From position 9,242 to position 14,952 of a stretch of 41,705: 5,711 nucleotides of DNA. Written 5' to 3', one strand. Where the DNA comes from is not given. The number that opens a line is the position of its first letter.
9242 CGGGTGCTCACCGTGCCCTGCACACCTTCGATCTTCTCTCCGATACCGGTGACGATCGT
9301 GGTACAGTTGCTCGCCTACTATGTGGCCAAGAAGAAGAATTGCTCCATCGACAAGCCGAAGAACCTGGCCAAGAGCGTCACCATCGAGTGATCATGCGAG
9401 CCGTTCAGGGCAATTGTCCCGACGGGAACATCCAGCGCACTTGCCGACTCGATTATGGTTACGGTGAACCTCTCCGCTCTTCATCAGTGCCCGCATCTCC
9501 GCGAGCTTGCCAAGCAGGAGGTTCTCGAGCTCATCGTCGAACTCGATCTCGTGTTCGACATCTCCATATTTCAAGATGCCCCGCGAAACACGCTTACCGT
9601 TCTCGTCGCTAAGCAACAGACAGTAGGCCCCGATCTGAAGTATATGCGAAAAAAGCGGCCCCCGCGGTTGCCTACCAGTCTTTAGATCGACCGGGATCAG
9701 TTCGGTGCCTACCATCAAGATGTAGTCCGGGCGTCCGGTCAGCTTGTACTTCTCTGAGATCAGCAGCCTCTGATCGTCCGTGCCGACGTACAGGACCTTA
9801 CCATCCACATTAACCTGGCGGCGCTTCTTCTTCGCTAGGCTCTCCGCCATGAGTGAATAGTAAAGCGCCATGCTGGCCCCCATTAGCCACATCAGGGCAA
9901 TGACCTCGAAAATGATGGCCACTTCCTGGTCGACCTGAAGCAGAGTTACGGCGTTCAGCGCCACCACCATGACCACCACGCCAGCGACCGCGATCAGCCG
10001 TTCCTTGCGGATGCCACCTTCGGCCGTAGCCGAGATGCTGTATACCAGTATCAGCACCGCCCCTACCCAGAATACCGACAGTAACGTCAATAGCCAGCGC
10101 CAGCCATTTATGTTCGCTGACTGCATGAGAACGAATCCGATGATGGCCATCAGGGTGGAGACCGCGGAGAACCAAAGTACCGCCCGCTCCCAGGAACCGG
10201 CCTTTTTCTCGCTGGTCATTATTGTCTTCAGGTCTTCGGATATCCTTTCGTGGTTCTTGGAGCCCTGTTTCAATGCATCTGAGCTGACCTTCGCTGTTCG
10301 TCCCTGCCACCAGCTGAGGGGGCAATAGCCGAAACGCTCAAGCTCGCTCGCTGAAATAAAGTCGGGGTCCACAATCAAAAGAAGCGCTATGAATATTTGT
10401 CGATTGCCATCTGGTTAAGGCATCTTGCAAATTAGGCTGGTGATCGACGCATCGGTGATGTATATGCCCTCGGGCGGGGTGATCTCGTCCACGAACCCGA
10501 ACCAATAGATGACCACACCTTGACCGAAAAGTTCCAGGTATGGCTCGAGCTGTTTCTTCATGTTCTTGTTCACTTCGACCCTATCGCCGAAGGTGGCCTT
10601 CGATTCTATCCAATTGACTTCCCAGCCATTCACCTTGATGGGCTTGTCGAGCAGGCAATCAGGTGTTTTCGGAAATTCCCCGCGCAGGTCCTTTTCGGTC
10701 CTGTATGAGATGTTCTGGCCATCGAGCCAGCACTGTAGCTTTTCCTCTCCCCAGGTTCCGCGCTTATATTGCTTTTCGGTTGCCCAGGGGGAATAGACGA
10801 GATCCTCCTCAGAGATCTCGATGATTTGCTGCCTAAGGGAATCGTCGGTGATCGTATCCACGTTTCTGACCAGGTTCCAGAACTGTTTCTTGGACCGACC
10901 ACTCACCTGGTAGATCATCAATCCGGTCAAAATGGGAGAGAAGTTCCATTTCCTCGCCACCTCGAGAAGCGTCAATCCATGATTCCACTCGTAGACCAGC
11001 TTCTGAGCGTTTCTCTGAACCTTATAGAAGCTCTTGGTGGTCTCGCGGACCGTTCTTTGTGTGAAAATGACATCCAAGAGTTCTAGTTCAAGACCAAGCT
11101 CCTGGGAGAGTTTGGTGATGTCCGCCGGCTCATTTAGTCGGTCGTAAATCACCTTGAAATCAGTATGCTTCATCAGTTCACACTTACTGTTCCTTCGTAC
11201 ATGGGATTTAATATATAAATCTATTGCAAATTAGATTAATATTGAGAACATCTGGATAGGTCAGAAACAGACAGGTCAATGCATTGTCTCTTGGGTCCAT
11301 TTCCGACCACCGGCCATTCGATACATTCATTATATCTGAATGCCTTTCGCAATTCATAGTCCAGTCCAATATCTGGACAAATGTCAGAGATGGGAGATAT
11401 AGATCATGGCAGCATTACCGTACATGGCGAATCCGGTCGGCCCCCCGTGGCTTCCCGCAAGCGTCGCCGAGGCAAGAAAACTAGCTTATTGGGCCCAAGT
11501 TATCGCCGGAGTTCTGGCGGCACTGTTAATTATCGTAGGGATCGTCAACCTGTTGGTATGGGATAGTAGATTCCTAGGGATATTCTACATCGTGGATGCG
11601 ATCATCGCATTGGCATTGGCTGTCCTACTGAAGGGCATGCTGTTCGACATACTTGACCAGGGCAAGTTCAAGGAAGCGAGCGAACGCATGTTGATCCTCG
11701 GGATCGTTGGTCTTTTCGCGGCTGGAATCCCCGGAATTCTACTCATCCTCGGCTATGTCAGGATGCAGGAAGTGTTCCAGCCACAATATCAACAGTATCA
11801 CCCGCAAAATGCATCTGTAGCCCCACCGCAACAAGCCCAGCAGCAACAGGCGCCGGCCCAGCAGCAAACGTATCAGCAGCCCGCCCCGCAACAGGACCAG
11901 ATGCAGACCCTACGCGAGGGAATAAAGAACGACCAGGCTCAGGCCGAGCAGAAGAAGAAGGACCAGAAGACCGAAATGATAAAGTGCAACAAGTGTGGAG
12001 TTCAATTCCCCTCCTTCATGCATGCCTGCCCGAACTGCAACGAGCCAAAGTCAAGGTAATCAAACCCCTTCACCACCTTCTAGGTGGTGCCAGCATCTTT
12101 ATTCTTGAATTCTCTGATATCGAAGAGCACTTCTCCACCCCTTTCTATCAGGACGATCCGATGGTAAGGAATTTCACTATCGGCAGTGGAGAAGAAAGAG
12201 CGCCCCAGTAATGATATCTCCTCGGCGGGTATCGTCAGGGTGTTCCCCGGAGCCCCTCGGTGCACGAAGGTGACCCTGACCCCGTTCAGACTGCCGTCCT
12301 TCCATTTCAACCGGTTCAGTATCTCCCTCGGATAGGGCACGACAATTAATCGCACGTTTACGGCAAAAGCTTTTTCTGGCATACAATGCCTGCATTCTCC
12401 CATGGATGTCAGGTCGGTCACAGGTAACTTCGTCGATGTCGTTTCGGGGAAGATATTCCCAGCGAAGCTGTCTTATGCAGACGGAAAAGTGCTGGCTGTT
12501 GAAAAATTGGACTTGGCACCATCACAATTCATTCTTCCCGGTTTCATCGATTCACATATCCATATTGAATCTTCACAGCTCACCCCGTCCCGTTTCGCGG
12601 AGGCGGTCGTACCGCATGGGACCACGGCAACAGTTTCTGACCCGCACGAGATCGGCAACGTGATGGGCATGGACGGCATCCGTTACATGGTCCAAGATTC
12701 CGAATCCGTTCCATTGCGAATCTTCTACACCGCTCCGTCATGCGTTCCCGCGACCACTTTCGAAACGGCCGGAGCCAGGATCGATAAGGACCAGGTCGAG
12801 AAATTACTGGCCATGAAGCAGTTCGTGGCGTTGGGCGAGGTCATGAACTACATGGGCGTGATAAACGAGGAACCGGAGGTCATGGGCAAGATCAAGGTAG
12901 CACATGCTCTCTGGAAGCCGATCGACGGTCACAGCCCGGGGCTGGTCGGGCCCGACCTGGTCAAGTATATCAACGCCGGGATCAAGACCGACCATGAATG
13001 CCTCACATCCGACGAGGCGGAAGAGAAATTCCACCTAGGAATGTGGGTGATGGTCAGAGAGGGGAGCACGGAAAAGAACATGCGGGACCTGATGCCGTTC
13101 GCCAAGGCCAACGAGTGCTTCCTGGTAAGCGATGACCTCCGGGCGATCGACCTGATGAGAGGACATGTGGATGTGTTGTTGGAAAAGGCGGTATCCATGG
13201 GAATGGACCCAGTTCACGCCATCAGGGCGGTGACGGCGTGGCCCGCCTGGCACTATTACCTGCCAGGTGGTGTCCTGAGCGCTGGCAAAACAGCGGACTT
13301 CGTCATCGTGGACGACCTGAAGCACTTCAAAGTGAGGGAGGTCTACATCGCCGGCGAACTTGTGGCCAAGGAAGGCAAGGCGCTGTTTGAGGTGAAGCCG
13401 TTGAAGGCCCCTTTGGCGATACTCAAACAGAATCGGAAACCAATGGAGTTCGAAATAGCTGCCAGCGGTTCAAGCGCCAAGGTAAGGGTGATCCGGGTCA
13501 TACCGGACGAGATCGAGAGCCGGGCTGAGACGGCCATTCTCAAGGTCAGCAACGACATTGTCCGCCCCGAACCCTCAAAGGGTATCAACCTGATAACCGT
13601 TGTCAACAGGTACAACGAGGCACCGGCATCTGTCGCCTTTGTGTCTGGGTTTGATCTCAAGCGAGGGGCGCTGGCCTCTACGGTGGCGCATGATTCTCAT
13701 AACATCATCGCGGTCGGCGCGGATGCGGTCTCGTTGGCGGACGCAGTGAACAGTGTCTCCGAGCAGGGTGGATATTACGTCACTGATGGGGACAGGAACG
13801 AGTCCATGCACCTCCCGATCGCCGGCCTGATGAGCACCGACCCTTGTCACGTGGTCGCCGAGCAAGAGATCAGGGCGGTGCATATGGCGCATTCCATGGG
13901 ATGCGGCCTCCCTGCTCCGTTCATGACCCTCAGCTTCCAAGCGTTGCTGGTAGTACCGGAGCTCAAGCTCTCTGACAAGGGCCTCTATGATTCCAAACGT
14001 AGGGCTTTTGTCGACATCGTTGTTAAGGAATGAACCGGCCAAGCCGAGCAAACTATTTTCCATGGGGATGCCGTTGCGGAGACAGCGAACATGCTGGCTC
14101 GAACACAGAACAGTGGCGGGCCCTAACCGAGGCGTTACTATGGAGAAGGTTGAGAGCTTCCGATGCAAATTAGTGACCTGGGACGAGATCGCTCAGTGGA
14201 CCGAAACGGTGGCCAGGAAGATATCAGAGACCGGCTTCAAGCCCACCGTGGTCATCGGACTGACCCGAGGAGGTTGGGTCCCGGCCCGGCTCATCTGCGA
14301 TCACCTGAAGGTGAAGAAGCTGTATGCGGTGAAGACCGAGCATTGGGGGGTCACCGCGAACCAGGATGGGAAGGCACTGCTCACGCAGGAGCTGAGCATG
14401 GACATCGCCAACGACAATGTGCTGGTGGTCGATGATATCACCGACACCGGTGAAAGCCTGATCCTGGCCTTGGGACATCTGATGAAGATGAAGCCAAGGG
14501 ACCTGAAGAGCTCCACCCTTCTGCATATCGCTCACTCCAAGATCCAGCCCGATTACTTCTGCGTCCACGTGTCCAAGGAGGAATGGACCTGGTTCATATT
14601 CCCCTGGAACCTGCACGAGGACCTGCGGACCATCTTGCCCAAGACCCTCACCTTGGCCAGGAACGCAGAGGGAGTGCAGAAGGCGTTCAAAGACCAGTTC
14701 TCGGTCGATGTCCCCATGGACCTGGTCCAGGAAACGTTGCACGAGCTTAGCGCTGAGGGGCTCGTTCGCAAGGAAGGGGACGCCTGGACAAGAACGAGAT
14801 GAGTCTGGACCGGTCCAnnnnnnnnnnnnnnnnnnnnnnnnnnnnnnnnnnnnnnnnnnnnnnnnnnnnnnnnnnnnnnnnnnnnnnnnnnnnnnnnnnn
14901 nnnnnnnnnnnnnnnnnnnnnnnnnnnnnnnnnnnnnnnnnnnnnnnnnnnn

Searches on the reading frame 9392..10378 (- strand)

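Call 25: search_protein_families(library=pfam, proteins=[window:9392-10378:-], max_evalue=0.01)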
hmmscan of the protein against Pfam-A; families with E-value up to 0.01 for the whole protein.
window:9392-10378:- (328 aa): 3 families
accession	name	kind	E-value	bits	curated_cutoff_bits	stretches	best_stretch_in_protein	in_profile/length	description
PF12705.13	PDDEXK_1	-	2e-13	51.3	22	1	178-324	101-247/247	PD-(D/E)XK nuclease superfamily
PF01930.23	Cas_Cas4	-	1e-06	29.3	22.7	1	214-323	53-158/160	Domain of unknown function DUF83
PF19230.4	DUF5883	-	0.00028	21.4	25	1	41-97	26-83/120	Family of unknown function (DUF5883)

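Call 36: search_protein_families(library=ncbifam, proteins=[window:9392-10378:-], max_evalue=0.001)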
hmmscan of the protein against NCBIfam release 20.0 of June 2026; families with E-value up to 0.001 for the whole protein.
window:9392-10378:- (328 aa): 3 families
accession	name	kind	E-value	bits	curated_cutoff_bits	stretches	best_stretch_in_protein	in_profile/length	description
TIGR00372.1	cas4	equivalog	1.6e-19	70.4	65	1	161-324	17-179/180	CRISPR-associated protein Cas4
NF049935.1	cas4g_cas1g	exception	1.8e-13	49.9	560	1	205-323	67-189/546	CRISPR-associated endonuclease Cas4g/Cas1g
TIGR03025.1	EPS_sugtrans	subfamily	0.00044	19.6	295.55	1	76-212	12-145/445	exopolysaccharide biosynthesis polyprenyl glycosylphosphotransferase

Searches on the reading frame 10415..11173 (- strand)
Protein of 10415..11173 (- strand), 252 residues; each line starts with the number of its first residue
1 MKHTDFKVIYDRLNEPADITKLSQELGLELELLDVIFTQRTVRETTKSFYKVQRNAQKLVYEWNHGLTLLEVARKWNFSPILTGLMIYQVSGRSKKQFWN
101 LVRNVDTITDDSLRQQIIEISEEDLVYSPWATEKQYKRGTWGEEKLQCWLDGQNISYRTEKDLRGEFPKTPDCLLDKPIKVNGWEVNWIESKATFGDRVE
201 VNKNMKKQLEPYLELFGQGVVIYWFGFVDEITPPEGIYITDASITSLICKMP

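Call 25: search_protein_families(library=pfam, proteins=[window:10415-11173:-], max_evalue=0.01)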
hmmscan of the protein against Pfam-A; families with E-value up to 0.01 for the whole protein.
window:10415-11173:- (252 aa): 1 family
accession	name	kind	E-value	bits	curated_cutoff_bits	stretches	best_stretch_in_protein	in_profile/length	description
PF14811.11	TPD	-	3.4e-43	147.2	27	1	110-241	2-136/138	Protein of unknown function TPD sequence-motif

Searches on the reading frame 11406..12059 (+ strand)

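Call 25: search_protein_families(library=pfam, proteins=[window:11406-12059:+], max_evalue=0.01)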
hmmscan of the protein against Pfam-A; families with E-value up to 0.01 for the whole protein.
window:11406-12059:+ (217 aa): 3 families
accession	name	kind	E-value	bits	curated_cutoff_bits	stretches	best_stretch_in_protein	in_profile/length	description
PF08374.16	Protocadherin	-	9.1e-05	23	26.3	1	91-195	34-139/217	Protocadherin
PF04103.21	CD20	-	0.0059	17.1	27.9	0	37-148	9-102/156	CD20-like family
PF18073.7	Zn_ribbon_LapB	-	0.0073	16.4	25.7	0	193-213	2-22/28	Rubredoxin metal binding domain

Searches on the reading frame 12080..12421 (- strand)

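Call 25: search_protein_families(library=pfam, proteins=[window:12080-12421:-], max_evalue=0.01)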
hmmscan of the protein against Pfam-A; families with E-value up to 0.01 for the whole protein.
window:12080-12421:- (113 aa): 1 family
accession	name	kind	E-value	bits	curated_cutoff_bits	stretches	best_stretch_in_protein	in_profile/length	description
PF04457.17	MJ1316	-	2.3e-08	35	26.3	1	32-101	5-74/75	MJ1316 RNA cyclic group end recognition domain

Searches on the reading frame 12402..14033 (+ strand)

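Call 24: search_protein_families(library=pfam, proteins=[window:12402-14033:+], max_evalue=0.01)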
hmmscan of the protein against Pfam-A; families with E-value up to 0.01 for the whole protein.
window:12402-14033:+ (543 aa): 3 families
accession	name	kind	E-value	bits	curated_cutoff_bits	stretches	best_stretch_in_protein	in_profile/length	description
PF13382.11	Adenine_deam_C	-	7.2e-49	165.9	27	1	375-533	6-167/169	Adenine deaminase C-terminal domain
PF01979.26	Amidohydro_1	-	3.2e-32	112.5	25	1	43-321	1-345/345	Amidohydrolase family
PF07969.17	Amidohydro_3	-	1e-08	35.5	29.7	1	272-321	411-471/472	Amidohydrolase family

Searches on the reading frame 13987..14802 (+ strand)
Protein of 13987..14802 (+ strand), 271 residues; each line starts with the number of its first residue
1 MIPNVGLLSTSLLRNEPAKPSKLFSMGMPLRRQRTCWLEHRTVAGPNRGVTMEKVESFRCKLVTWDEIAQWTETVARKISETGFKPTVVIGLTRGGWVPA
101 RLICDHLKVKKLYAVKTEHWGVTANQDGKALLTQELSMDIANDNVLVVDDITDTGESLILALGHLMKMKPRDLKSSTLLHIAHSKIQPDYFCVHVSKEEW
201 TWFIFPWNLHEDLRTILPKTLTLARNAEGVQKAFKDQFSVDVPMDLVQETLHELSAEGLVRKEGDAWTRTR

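Call 24: search_protein_families(library=pfam, proteins=[window:13987-14802:+], max_evalue=0.01)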
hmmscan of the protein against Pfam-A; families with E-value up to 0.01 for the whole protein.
window:13987-14802:+ (271 aa): 3 families
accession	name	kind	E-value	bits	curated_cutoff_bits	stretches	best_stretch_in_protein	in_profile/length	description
PF00156.33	Pribosyltran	-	1.5e-19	70.3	26.3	1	67-210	10-154/158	Phosphoribosyl transferase domain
PF14681.12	UPRTase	-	0.00083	19.3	27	1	86-168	67-146/206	Uracil phosphoribosyltransferase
PF24270.1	HTH_Cmi2_C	-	0.0048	17.6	27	0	239-267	97-125/125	Cmi2, C-terminal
